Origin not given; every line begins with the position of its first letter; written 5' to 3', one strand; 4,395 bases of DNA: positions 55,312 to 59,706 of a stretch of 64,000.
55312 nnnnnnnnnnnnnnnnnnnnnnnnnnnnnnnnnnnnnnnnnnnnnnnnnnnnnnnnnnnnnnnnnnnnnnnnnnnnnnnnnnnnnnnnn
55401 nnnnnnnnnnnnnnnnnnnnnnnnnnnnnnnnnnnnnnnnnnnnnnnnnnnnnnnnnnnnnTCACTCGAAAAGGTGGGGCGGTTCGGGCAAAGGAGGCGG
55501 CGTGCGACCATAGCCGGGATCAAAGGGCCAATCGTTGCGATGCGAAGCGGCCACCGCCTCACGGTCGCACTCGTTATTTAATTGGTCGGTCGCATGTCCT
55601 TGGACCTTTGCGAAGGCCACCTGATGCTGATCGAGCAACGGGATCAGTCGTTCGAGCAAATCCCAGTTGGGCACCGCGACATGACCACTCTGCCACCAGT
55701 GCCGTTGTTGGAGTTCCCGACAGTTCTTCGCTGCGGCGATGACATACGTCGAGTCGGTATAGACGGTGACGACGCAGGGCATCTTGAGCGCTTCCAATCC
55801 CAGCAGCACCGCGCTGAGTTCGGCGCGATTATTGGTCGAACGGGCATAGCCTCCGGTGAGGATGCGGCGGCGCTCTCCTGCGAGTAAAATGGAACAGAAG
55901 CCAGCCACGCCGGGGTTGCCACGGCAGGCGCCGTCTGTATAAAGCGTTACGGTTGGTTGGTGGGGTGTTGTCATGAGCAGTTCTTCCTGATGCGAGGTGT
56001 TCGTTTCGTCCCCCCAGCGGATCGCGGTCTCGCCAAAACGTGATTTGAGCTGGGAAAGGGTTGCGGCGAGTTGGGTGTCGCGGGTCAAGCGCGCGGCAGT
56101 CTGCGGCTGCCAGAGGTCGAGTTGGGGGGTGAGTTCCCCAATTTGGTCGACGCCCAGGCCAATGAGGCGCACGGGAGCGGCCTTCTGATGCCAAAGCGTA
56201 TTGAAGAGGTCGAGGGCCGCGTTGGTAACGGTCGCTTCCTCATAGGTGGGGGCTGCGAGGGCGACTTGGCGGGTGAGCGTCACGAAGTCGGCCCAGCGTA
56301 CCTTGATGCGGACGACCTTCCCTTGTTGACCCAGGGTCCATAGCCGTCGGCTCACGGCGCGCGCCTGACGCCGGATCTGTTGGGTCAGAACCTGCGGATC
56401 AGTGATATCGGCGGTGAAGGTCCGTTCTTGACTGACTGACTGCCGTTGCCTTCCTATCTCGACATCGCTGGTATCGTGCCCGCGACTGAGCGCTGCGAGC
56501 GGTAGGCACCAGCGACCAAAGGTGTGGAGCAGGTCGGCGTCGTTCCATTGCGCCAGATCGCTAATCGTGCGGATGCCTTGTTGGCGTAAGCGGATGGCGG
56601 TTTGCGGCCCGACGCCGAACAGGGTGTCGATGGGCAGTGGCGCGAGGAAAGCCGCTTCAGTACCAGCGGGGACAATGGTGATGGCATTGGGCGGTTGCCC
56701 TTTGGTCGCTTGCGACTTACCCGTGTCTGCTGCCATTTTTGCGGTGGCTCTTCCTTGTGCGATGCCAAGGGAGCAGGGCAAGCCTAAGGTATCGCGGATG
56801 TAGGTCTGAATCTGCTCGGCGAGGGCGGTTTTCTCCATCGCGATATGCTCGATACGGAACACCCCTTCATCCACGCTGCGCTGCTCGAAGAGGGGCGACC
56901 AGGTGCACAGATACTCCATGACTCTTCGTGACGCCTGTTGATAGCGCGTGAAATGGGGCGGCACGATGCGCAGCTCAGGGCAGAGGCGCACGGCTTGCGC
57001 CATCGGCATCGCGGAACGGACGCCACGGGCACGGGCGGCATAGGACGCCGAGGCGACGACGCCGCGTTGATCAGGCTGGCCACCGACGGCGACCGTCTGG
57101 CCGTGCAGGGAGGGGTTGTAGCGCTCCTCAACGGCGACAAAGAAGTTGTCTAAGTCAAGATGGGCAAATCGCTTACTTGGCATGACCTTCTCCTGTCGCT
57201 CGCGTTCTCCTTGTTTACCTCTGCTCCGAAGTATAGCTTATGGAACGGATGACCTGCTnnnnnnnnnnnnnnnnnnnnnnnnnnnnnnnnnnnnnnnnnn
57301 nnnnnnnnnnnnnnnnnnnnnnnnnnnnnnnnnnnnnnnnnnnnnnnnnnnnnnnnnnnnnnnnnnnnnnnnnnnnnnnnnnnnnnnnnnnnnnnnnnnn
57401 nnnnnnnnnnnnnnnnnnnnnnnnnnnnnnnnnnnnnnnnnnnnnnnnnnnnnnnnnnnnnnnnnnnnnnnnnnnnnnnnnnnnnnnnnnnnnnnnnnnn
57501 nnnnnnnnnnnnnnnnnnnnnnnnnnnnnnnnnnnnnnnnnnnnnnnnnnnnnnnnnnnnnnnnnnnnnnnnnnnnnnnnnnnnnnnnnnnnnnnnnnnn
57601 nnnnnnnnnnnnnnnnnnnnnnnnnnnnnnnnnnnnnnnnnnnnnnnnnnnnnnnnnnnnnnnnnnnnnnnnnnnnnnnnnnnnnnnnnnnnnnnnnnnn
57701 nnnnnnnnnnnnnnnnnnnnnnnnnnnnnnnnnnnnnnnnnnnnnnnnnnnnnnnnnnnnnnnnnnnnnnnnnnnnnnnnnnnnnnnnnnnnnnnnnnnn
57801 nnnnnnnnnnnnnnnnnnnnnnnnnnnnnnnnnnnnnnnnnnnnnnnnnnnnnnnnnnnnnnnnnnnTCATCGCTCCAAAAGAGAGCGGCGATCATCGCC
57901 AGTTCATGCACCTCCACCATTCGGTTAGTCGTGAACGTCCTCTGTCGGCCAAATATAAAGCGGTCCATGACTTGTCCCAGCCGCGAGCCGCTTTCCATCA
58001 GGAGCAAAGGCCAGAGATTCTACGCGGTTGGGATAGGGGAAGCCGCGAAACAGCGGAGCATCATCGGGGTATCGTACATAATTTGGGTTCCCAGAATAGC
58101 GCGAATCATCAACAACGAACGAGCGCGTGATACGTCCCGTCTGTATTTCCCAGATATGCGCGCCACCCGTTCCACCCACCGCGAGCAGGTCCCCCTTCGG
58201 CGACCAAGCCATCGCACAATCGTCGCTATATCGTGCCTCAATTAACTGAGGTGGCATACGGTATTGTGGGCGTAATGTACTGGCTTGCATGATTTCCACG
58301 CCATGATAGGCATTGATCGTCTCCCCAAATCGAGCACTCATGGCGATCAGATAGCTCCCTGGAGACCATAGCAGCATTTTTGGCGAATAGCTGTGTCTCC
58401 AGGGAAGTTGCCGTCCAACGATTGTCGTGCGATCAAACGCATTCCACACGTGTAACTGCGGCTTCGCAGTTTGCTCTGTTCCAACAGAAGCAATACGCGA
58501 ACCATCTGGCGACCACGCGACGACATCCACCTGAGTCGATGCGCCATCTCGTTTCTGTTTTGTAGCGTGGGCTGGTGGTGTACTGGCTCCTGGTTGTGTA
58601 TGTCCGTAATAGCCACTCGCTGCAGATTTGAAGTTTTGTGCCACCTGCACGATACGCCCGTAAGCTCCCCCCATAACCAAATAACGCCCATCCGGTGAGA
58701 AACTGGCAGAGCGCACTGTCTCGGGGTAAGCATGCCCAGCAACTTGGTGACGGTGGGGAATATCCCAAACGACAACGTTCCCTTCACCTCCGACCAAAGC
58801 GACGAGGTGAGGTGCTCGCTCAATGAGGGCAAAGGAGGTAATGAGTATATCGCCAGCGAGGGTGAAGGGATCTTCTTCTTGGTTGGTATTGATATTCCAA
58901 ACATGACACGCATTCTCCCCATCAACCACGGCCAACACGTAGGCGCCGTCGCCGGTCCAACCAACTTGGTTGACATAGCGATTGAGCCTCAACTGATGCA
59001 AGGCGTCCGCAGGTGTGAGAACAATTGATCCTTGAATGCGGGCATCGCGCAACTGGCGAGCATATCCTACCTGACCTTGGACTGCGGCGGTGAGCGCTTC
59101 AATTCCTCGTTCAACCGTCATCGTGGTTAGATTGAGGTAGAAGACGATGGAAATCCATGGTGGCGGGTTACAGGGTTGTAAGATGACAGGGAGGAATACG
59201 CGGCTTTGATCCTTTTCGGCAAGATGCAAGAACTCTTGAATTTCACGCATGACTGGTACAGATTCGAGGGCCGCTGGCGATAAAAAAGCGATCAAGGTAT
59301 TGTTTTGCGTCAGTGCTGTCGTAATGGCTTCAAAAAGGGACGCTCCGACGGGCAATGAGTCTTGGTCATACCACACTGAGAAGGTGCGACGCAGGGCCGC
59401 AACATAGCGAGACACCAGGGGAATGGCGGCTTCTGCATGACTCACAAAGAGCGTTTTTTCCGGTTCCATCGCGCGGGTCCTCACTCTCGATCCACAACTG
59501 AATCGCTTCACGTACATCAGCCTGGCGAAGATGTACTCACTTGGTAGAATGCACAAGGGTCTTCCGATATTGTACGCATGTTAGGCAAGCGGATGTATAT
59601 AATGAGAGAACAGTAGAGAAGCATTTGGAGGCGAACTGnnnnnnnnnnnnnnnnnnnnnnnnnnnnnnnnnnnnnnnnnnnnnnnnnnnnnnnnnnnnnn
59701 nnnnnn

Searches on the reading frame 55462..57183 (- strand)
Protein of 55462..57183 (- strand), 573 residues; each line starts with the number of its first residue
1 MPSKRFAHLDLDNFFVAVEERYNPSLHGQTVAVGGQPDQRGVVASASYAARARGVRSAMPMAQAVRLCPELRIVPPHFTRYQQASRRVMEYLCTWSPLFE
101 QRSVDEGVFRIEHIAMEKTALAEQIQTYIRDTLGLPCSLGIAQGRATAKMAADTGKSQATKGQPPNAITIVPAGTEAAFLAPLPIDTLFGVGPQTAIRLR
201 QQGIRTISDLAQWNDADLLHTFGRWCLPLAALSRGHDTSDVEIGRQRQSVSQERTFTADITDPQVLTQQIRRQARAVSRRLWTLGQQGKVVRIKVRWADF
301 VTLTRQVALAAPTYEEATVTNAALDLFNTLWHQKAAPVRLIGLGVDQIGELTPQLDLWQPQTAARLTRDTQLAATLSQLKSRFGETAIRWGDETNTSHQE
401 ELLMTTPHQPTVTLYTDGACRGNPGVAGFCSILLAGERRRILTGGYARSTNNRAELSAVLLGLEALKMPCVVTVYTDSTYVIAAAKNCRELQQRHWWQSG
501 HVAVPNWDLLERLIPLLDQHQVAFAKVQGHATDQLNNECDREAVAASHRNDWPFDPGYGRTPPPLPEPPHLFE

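Call 49: search_protein_families(library=pfam, proteins=[window:55462-57183:-], max_evalue=0.001)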
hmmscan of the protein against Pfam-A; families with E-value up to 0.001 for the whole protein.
window:55462-57183:- (573 aa): 6 families
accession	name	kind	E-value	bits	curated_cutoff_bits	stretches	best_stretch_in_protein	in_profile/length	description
PF00817.25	IMS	-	1.4e-41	142.3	23.2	1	9-153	1-148/148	impB/mucB/samB family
PF00075.30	RNase_H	-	3.6e-29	102.2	25.8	1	411-547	3-140/141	RNase H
PF11799.13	IMS_C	-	2e-22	80.1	20.7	1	247-356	1-108/109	impB/mucB/samB family C-terminal domain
PF10391.15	DNA_pol_lambd_f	-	3.4e-05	24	29.8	1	189-214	7-32/51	Fingers domain of DNA polymerase lambda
PF14520.12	HHH_5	-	0.00026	21.9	27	1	190-219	9-38/57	Helix-hairpin-helix domain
PF21999.2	IMS_HHH_1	-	0.00049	20.9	27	0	188-224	3-39/53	DNA polymerase-iota, thumb domain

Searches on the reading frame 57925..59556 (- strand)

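Call 49: search_protein_families(library=pfam, proteins=[window:57925-59556:-], max_evalue=0.001)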
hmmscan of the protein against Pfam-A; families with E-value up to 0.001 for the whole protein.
window:57925-59556:- (543 aa): 16 families
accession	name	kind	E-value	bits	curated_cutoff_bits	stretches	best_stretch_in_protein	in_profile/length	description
PF25174.1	Beta-prop_THOC3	-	7.5e-21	74.8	305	2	193-298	3-108/272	THOC3 beta-propeller domain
PF24817.1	WD40_WDHD1_1st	-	7.9e-16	58.5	109.9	0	334-407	216-283/291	WDHD1 first WD40 domain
PF13676.11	TIR_2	-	1.6e-15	58.1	28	1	37-152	2-118/122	TIR domain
PF00400.38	WD40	-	8.2e-15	55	27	0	272-300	7-33/39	WD domain, G-beta repeat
PF23414.1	Beta-prop_EML_2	-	5.8e-14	52.5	90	1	252-306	13-67/266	Echinoderm microtubule-associated protein second beta-propeller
PF24807.1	WD40_CDC20-Fz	-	3.6e-13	49.9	200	1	189-400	6-188/292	CDC20/Fizzy WD40 domain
PF12894.13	ANAPC4_WD40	-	4.8e-13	49.6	22.9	0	448-483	43-79/91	Anaphase-promoting complex subunit 4 WD40 domain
PF24814.1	WD40_Prp19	-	1.1e-12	48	320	1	195-309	138-251/281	Prp19 WD40 domain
PF25173.1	Beta-prop_WDR3_1st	-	3.3e-08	33.9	154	0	215-297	9-174/184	WDR3 first beta-propeller domain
PF07676.18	PD40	-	7.3e-07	29.4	20.9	0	347-356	15-24/38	WD40-like Beta Propeller Repeat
PF23775.1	Beta-prop_RIG_2nd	-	8e-06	25.9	80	0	187-297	164-276/278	RIG second beta-propeller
PF25460.1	Beta-prop_Aladin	-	8e-06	25.6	171.1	0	340-401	110-166/340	Aladin seven-bladed propeller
PF23389.1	Beta-prop_WDR19_1st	-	1.4e-05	24.7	27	0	185-266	31-110/325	WDR19 first beta-propeller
PF24780.1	WD40_MABP1-WDR62_1st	-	1.6e-05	24.8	496.3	0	252-307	54-112/328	MABP1/WDR62 first WD40 domain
PF23409.1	Beta-prop_EML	-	3.2e-05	24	88.2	0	502-539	149-185/267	Echinoderm microtubule-associated protein first beta-propeller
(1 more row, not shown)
